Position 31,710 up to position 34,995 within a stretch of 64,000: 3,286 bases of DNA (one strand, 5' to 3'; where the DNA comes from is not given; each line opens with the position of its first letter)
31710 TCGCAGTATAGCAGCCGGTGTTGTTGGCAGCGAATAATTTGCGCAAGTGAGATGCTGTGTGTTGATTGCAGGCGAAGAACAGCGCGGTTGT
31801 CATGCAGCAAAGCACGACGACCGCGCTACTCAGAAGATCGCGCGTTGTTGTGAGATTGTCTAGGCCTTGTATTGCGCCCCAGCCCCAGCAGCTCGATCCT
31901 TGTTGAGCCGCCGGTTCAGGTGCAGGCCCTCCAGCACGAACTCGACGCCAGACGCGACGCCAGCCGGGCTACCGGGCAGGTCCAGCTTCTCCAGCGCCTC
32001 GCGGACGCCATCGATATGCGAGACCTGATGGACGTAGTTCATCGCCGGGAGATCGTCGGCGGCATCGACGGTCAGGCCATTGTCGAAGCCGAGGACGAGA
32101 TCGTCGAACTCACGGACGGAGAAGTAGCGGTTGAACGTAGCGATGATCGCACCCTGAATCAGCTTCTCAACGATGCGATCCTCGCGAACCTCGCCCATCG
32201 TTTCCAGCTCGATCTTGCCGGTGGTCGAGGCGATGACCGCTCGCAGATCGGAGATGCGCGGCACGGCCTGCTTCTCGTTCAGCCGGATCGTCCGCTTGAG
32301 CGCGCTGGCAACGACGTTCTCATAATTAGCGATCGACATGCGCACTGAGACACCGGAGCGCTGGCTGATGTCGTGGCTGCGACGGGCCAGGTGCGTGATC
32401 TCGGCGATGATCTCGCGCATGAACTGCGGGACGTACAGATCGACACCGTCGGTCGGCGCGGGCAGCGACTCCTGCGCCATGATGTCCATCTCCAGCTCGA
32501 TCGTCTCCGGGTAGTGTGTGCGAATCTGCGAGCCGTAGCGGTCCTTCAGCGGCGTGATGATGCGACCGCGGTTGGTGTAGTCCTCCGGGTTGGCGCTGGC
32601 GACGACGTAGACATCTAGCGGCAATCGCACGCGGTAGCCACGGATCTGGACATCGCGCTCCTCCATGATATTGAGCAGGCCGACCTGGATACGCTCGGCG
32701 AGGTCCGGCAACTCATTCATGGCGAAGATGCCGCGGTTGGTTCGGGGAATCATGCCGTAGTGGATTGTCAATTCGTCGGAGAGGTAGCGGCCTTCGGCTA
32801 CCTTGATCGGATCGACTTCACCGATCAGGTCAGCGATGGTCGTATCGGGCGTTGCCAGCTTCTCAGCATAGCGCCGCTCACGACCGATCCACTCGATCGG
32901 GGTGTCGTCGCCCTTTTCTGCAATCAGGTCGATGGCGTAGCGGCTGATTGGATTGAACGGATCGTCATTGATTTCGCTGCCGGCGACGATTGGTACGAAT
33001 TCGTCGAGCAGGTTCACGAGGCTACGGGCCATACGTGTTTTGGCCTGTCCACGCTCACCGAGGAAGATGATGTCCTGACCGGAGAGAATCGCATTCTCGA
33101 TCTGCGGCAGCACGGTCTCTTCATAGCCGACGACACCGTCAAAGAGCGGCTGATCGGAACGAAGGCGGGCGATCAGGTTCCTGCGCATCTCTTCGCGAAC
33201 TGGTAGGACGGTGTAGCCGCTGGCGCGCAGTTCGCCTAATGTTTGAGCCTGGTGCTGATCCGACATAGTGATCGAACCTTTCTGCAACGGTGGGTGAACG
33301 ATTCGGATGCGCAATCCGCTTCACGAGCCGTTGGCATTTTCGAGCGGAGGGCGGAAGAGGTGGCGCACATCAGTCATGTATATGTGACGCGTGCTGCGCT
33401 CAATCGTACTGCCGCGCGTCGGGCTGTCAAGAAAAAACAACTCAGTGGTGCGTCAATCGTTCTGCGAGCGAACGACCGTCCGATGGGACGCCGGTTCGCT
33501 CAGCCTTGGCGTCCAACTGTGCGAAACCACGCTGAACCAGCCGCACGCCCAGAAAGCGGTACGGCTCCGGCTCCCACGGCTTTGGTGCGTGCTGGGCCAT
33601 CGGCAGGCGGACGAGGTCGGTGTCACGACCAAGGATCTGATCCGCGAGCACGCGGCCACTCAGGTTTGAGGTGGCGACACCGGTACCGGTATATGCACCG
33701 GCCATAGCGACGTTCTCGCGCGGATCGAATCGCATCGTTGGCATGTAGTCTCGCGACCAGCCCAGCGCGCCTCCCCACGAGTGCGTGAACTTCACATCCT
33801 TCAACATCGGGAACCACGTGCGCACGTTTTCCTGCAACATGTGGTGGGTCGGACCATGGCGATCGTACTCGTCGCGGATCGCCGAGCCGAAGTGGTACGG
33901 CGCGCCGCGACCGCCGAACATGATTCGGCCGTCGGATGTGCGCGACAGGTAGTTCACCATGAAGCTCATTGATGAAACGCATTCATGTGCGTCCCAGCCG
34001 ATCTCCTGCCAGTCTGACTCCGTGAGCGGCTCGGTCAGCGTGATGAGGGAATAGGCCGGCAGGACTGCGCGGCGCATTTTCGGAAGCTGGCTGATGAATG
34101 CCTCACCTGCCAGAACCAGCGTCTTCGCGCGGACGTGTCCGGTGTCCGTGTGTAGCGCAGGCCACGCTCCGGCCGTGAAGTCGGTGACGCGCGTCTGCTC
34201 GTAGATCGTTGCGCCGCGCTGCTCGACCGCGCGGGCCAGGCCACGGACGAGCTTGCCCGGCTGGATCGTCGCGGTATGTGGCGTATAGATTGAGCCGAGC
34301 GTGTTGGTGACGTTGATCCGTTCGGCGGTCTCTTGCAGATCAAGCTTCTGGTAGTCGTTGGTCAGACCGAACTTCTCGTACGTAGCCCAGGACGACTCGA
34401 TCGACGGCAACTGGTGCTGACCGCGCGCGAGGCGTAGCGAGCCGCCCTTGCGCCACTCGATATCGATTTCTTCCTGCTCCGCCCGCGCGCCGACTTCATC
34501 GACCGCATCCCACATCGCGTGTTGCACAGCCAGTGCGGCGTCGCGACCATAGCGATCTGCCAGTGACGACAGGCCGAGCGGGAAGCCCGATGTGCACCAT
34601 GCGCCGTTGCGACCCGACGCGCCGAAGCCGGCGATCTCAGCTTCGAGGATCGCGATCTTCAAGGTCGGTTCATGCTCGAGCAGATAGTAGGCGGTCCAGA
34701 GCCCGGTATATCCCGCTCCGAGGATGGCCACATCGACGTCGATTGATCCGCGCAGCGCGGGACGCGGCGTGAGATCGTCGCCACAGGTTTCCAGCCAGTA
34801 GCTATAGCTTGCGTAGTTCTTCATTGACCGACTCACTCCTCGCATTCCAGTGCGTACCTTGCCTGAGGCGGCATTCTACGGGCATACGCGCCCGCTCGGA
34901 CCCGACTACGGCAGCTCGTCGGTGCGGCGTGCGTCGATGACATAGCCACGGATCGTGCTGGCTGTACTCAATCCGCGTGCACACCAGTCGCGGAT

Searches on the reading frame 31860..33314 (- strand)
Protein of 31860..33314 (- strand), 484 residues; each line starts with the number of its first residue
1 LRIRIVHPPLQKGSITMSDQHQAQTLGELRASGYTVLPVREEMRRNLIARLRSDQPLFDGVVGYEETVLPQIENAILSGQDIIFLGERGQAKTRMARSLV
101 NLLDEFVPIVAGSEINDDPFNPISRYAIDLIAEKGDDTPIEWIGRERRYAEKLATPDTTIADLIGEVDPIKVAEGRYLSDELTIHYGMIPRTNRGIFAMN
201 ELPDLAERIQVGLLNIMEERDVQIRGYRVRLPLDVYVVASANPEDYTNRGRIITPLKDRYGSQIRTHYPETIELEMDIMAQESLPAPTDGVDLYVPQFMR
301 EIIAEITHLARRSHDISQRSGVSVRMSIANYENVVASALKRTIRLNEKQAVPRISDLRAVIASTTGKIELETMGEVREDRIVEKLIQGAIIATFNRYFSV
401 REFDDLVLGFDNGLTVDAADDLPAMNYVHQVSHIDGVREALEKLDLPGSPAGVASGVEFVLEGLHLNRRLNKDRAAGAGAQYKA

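Call 3: search_protein_families(library=pfam, proteins=[window:31860-33314:-], max_evalue=0.01)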
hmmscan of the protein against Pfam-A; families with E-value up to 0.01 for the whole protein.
window:31860-33314:- (484 aa): 4 families
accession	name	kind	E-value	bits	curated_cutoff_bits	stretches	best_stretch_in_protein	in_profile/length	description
PF07728.20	AAA_5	-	1.6e-06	28.6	22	1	147-259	26-138/139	AAA domain (dynein-related subfamily)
PF00158.32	Sigma54_activat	-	5.2e-06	26.7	20.2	1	185-243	85-143/168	Sigma-54 interaction domain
PF07726.17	AAA_3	-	0.00011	22.5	27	1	180-246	52-115/131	ATPase family associated with various cellular activities (AAA)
PF01078.27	Mg_chelatase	-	0.00022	21.1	20.3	0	185-245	98-160/207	Magnesium chelatase, subunit ChlI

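Call 4: search_protein_families(library=ncbifam, proteins=[window:31860-33314:-], max_evalue=0.01)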
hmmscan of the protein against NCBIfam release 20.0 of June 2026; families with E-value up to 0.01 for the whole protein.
window:31860-33314:- (484 aa): 6 families
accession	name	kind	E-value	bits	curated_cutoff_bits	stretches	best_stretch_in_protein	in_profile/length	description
TIGR02031.1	BchD-ChlD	equivalog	1.1e-07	30.9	499.55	1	82-287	19-185/608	magnesium chelatase ATPase subunit D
TIGR02030.1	BchI-ChlI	equivalog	2.1e-06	27.2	466.95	1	61-282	6-218/337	magnesium chelatase ATPase subunit I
TIGR02442.1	Cob-chelat-sub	hypoth_equivalog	1.1e-05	24.1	779.45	1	82-281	28-213/641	putative cobaltochelatase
TIGR00764.1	lon_rel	equivalog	5.1e-05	22.1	516.6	0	162-312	184-345/608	ATP-dependent protease LonB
TIGR02915.1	PEP_resp_reg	equivalog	0.00023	20.1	502.6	1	186-242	226-282/445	PEP-CTERM-box response regulator transcription factor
NF008469.0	PRK11361.1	equivalog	0.0045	15.7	714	1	183-243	227-287/461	acetoacetate metabolism transcriptional regulator AtoC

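Call 23: search_solved_structures(query=window:31860-33266:-, max_evalue=0.01)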
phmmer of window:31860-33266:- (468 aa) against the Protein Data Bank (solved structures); distinct sequences matched with E-value up to 0.01: 4.
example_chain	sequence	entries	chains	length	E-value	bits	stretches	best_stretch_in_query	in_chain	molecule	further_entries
8osf_A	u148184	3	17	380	1.7e-10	43.6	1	42-280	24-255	Magnesium-chelatase subunit ChlI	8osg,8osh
6l8d_A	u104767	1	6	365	1.5e-06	30.6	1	42-265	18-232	Magnesium-chelatase subunit ChlI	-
4zpx_A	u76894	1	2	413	3.8e-05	26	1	167-296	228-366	ATP-dependent protease Lon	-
3k1j_A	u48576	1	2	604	9e-05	24.7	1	167-297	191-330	ATP-dependent protease Lon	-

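Call 43: find_related_loci(query=window:31860-33266:-, collection=genome_contigs, flank=4000)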
Query window:31860-33266:- (468 aa) in genome_contigs; peptide patterns used: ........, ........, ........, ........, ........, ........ (x = any residue, [..] = any of these).
599 stretches matched a pattern (row limit reached: there are more); 582 encode a relative of the query (tblastn E <= 1e-3); the best 80 are kept; 80 distinct loci.
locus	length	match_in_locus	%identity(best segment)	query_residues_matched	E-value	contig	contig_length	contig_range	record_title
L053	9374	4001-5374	81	1-458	0e+0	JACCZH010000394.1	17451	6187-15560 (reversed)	MAG: Chloroflexia bacterium isolate MGR_bin225 SD2897-2912_k127_3088778, whole genome shotgun sequence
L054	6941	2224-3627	79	1-468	0e+0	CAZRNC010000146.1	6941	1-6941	MAG TPA_asm: uncultured Thermomicrobiales bacterium isolate SRP344714_co1_265 genome assembly, contig: NODE_18862_length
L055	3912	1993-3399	80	1-467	0e+0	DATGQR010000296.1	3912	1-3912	MAG TPA_asm: Thermomicrobiales bacterium isolate SMAG_U10429 k141_5511907, whole genome shotgun sequence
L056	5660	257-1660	79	1-468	0e+0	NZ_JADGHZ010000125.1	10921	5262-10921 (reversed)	MAG: Sphaerobacter sp. isolate HOG56 NODE_4132_length_10921_cov_28.251063, whole genome shotgun sequence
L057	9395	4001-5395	79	1-462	0e+0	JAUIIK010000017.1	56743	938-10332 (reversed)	MAG: Chloroflexia bacterium isolate Co_bin.259 NODE_4128_length_56743_cov_1.143228, whole genome shotgun sequence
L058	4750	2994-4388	77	6-468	0e+0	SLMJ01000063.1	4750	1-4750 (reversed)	MAG: Thermomicrobiaceae bacterium isolate CSSed165cm_354 CSSed16-5cm-94565, whole genome shotgun sequence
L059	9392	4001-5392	77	6-468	0e+0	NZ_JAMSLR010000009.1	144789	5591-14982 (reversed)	Thermalbibacter longus strain CFH 74404 Scaffold9, whole genome shotgun sequence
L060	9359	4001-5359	78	8-460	0e+0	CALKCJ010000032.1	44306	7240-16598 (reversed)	MAG: uncultured Thermomicrobiaceae bacterium isolate S1_Bin_METABAT__309_sub_1 genome assembly, contig: c_000000284334, 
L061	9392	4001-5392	77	6-468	0e+0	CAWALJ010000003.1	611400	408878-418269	MAG: uncultured Chloroflexia bacterium isolate MFD01721.bin.1.89 genome assembly, contig: contig_26278, whole genome sho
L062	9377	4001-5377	77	6-464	0e+0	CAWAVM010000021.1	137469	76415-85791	MAG: uncultured Chloroflexia bacterium isolate MFD05684.bin.1.182 genome assembly, contig: contig_78449, whole genome sh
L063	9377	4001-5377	77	6-464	0e+0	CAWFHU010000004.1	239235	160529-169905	MAG: uncultured Chloroflexia bacterium isolate MFD02416.bin.2.190 genome assembly, contig: contig_22437, whole genome sh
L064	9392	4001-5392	77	6-468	0e+0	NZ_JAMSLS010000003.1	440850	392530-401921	Thermomicrobium sp. CFH 73360 Scaffold3, whole genome shotgun sequence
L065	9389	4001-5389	76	2-464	0e+0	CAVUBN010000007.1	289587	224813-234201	MAG: uncultured Chloroflexia bacterium isolate MFD05684.bin.2.170 genome assembly, contig: contig_28894, whole genome sh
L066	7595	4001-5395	76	6-468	0e+0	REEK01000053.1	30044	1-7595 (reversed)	MAG: Sphaerobacteraceae bacterium isolate PLM2.Bin26 NODE_1534_length_30044_cov_9.40525, whole genome shotgun sequence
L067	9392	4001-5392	76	6-468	0e+0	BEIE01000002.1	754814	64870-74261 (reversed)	Bacterium HR28 DNA, contig: NODE_6_2, isolate: HRbin28, whole genome shotgun sequence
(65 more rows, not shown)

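Call 76: list_cluster_members(proteins=[window:31860-33266:-, window:19940-22078:-, L059:4001-5392:+])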
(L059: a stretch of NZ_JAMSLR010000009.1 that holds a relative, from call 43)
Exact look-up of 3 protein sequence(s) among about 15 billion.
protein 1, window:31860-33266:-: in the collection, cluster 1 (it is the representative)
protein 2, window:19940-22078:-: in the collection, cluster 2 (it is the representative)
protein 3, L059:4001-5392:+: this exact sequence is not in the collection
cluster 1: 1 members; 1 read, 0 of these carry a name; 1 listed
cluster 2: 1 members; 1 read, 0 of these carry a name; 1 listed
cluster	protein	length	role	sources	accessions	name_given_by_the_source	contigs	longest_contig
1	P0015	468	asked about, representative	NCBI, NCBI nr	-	-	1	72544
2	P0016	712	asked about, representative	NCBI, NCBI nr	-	-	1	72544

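Call 77: find_homologous_proteins(query=P0015, max_evalue=1e-30)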
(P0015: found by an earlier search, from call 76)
Query P0015 (468 aa): 8000 proteins with E <= 1e-30 among 8000 candidates; the best 120 are listed.
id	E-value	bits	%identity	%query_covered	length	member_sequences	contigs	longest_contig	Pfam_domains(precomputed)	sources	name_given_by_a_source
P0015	0.0e+0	1024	100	100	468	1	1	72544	PF00158.33,PF07728.21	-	-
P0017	1.3e-297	1005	98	100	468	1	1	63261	PF00158.33,PF07728.21,PF01078.28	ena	-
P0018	1.8e-297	1004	97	100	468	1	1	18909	PF00158.33,PF07728.21,PF01078.28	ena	-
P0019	2.3e-297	1004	97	100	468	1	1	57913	PF00158.33,PF07728.21,PF01078.28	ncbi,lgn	-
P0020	3.2e-297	1003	97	100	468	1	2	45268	PF00158.33,PF07728.21,PF01078.28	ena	-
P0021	3.7e-297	1003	97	100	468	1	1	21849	PF00158.33,PF07728.21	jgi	-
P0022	7.9e-297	1002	97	100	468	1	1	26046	PF00158.33,PF07728.21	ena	-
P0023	1.0e-296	1002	97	100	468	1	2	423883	PF00158.33,PF07728.21,PF01078.28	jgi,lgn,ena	-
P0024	1.2e-295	998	97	100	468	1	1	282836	PF00158.33,PF07728.21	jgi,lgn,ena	-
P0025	3.2e-295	997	97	100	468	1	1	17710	PF00158.33,PF07728.21,PF01078.28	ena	-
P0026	1.5e-282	955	92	100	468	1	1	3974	PF00158.33,PF07728.21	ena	-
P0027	1.3e-281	952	92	100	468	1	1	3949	PF00158.33,PF07728.21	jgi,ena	-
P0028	2.4e-281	951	92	100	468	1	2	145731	PF00158.33,PF07728.21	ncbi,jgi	-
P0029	2.7e-281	951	92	100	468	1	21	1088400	PF00158.33,PF07728.21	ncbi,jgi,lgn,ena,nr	ncbi:MAG TPA: magnesium chelatase [Thermomicrobiales bacterium]|nr:magnesium chelatase [Chloroflexot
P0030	2.7e-270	915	89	99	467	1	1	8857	PF00158.33,PF07728.21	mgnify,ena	mgnify:CR=1 FL=1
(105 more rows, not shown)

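Call 78: find_encoding_contigs(protein=P0017, flank=10000, max_places=2)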
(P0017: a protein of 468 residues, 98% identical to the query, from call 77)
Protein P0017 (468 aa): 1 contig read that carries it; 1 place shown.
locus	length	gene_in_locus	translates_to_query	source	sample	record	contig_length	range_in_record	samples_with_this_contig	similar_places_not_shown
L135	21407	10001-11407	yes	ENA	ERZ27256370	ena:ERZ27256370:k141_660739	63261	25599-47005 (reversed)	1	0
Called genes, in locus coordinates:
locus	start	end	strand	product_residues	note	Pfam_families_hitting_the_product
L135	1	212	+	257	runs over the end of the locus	PF00106:adh_short, PF08659:KR, PF13561:adh_short_C2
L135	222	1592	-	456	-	PF00364:Biotin_lipoyl, PF02817:E3_binding, PF00198:2-oxoacid_dh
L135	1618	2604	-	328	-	PF02779:Transket_pyr, PF02780:Transketolase_C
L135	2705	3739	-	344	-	PF00676:E1_dh, PF13292:DXP_synthase_N (weak)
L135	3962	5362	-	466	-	PF01134:GIDA (faint), PF03486:HI0933_like (faint), PF07992:Pyr_redox_2, PF12831:FAD_oxidored (weak), PF13738:Pyr_redox_3, PF00070:Pyr_redox, PF02852:Pyr_redox_dim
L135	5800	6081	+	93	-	PF04434:SWIM (weak)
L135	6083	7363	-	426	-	PF09594:GT87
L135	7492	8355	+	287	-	-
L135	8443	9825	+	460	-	PF01946:Thi4 (weak), PF01266:DAO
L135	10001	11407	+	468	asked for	PF01078:Mg_chelatase (faint), PF00158:Sigma54_activat (faint), PF07728:AAA_5 (faint)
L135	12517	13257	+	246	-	-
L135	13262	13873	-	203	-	-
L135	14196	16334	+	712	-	PF27532:Mb0984_helical, PF13519:VWA_2 (faint), PF27098:Rv0959_3rd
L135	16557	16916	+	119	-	-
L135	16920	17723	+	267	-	-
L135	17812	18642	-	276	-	PF01476:LysM, PF01464:SLT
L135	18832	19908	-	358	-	PF12698:ABC2_membrane_3, PF01061:ABC2_membrane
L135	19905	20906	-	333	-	PF00005:ABC_tran, PF02463:SMC_N (faint), PF13175:AAA_15 (faint), PF13304:AAA_21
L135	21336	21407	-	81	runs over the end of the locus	-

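Call 79: find_encoding_contigs(protein=P0023, flank=10000, max_places=2)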
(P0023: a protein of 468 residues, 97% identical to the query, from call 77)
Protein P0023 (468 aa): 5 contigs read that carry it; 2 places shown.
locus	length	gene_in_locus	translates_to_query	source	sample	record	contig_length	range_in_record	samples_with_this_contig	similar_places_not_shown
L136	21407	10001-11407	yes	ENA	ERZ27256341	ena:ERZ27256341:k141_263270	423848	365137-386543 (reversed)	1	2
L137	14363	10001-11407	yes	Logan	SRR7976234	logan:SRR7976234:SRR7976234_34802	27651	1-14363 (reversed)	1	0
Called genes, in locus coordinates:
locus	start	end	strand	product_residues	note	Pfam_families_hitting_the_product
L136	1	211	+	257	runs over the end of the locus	PF00106:adh_short, PF08659:KR, PF13561:adh_short_C2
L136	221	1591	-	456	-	PF00364:Biotin_lipoyl, PF02817:E3_binding, PF00198:2-oxoacid_dh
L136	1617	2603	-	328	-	PF02779:Transket_pyr, PF02780:Transketolase_C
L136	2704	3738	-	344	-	PF00676:E1_dh, PF13292:DXP_synthase_N (weak)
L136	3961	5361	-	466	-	PF01134:GIDA (faint), PF03486:HI0933_like (faint), PF07992:Pyr_redox_2, PF12831:FAD_oxidored (weak), PF13738:Pyr_redox_3, PF00070:Pyr_redox, PF02852:Pyr_redox_dim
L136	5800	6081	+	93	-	PF04434:SWIM (weak)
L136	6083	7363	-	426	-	PF09594:GT87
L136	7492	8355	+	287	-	-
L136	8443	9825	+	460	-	PF01946:Thi4 (weak), PF01266:DAO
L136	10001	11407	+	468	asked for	PF01078:Mg_chelatase (faint), PF00158:Sigma54_activat (faint), PF07728:AAA_5 (faint)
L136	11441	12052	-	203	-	-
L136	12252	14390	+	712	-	PF27532:Mb0984_helical, PF13519:VWA_2 (faint), PF27098:Rv0959_3rd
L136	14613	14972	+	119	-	-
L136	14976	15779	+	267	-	-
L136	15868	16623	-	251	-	PF01476:LysM, PF01464:SLT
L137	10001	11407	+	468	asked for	PF01078:Mg_chelatase (faint), PF00158:Sigma54_activat (faint), PF07728:AAA_5 (faint)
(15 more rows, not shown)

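Call 80: find_encoding_contigs(protein=P0024, flank=10000, max_places=2)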
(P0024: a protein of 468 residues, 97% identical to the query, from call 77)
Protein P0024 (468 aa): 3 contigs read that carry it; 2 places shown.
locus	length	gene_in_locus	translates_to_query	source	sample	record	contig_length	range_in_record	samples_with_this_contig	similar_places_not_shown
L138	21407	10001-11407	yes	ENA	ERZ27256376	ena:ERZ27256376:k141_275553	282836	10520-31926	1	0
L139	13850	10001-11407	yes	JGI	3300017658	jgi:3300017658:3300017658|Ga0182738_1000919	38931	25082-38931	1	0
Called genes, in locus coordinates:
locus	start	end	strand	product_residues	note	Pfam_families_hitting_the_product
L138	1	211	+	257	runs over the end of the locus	PF00106:adh_short, PF08659:KR, PF13561:adh_short_C2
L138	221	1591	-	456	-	PF00364:Biotin_lipoyl, PF02817:E3_binding, PF00198:2-oxoacid_dh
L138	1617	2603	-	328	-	PF02779:Transket_pyr, PF02780:Transketolase_C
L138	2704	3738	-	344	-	PF00676:E1_dh, PF13292:DXP_synthase_N (weak)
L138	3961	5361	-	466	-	PF01134:GIDA (faint), PF03486:HI0933_like (faint), PF07992:Pyr_redox_2, PF12831:FAD_oxidored (weak), PF13738:Pyr_redox_3, PF00070:Pyr_redox, PF02852:Pyr_redox_dim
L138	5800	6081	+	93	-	PF04434:SWIM (weak)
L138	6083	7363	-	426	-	PF09594:GT87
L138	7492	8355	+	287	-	-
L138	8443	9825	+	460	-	PF01946:Thi4 (weak), PF01266:DAO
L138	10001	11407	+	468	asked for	PF00158:Sigma54_activat (faint), PF07728:AAA_5 (faint)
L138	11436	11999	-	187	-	-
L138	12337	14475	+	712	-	PF27532:Mb0984_helical, PF13519:VWA_2 (faint), PF27098:Rv0959_3rd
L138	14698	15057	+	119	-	-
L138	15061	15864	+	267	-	-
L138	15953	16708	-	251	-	PF01476:LysM, PF01464:SLT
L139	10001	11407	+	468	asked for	PF00158:Sigma54_activat (faint), PF07728:AAA_5 (faint)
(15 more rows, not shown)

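Call 94: search_protein_families(library=pfam, proteins=[L135:12517-13257:+], max_evalue=0.001)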
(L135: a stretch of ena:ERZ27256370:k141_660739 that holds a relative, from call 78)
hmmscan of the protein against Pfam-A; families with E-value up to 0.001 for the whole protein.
L135:12517-13257:+ (246 aa): 1 family
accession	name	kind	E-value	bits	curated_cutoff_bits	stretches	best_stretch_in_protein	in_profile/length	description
PF13624.11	SurA_N_3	-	4.4e-05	23.8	27.2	1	53-187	40-160/162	SurA-like N-terminal domain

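Call 95: search_protein_families(library=padloc, proteins=[P0015, P0016], max_evalue=0.001)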
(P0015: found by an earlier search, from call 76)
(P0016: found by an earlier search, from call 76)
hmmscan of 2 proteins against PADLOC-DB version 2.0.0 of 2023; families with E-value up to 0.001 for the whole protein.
P0015 (468 aa): 0 families

P0016 (712 aa): 1 family
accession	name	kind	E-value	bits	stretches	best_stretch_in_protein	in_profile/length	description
PDLC05067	PDC-S69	-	0.00045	17.9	0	409-443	93-127/289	-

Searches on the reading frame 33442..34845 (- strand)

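Call 3: search_protein_families(library=pfam, proteins=[window:33442-34845:-], max_evalue=0.01)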
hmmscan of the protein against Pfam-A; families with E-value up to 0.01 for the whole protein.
window:33442-34845:- (467 aa): 3 families
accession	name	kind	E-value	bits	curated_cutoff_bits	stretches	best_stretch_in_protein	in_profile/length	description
PF01266.30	DAO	-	7.6e-61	207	27.9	1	38-402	1-352/353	FAD dependent oxidoreductase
PF01946.23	Thi4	-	1.2e-06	28.4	26.2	1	35-78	16-58/235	Thi4 family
PF03486.20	HI0933_like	-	0.0081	16.1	50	0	164-250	76-166/244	HI0933-like protein Rossmann domain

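Call 4: search_protein_families(library=ncbifam, proteins=[window:33442-34845:-], max_evalue=0.01)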
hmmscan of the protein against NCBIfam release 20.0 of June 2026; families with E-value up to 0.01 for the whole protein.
window:33442-34845:- (467 aa): 15 families
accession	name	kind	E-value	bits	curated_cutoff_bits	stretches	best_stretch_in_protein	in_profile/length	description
TIGR03329.1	Phn_aa_oxid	hypoth_equivalog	1.1e-78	265.1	632.8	1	15-440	1-427/460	putative aminophosphonate oxidoreductase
NF050086.1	pipecolate_AmaA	exception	1.6e-41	142.3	600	1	23-420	12-396/425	L-pipecolate oxidase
TIGR01373.1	soxB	subfamily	1.1e-19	70.6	529.45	1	37-405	31-383/407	sarcosine oxidase subunit beta family protein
TIGR02352.1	thiamin_ThiO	equivalog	1.4e-14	53.9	250.8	1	39-407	1-350/351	glycine oxidase ThiO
TIGR03197.1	MnmC_Cterm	equivalog_domain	6.3e-12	45.3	174.2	1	38-260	1-212/400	FAD-dependent 5-carboxymethylaminomethyl-2-thiouridine(34) oxidoreductase MnmC1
NF002480.1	PRK01747.1-1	equivalog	5e-11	41.7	540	1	37-260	249-461/645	bifunctional tRNA (5-methylaminomethyl-2-thiouridine)(34)-methyltransferase MnmC2/FAD-dependent 5-carboxymethylaminomethyl-2-thiouridine(34)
TIGR01377.1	soxA_mon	subfamily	4e-10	39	479.65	1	38-257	2-206/381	amino oxidase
NF001933.0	PRK00711.1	subfamily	5.5e-10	38.8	383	1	122-413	123-408/429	D-amino acid dehydrogenase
NF008726.1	PRK11728.1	equivalog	4.2e-09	35.7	299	1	38-246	2-197/389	L-2-hydroxyglutarate oxidase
TIGR03364.1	HpnW_proposed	hypoth_equivalog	1.2e-08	34.4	285.1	1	38-249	2-195/365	TIGR03364 family FAD-dependent oxidoreductase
NF008425.0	PRK11259.1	equivalog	5.4e-06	25.6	257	1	133-261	87-216/377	N-methyl-L-tryptophan oxidase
NF009074.0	PRK12409.1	equivalog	1.2e-05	24.7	494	1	113-224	113-224/410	D-amino acid dehydrogenase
TIGR00292.1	TIGR00292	equivalog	5e-05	22.7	148.3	1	35-81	20-64/254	sulfide-dependent adenosine diphosphate thiazole synthase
NF005560.0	PRK07233.1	equivalog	0.00059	18.8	252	0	38-75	2-39/435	hypothetical protein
NF007381.0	PRK09897.1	equivalog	0.0017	16.6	783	1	39-75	4-41/535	FAD-NAD(P)-binding protein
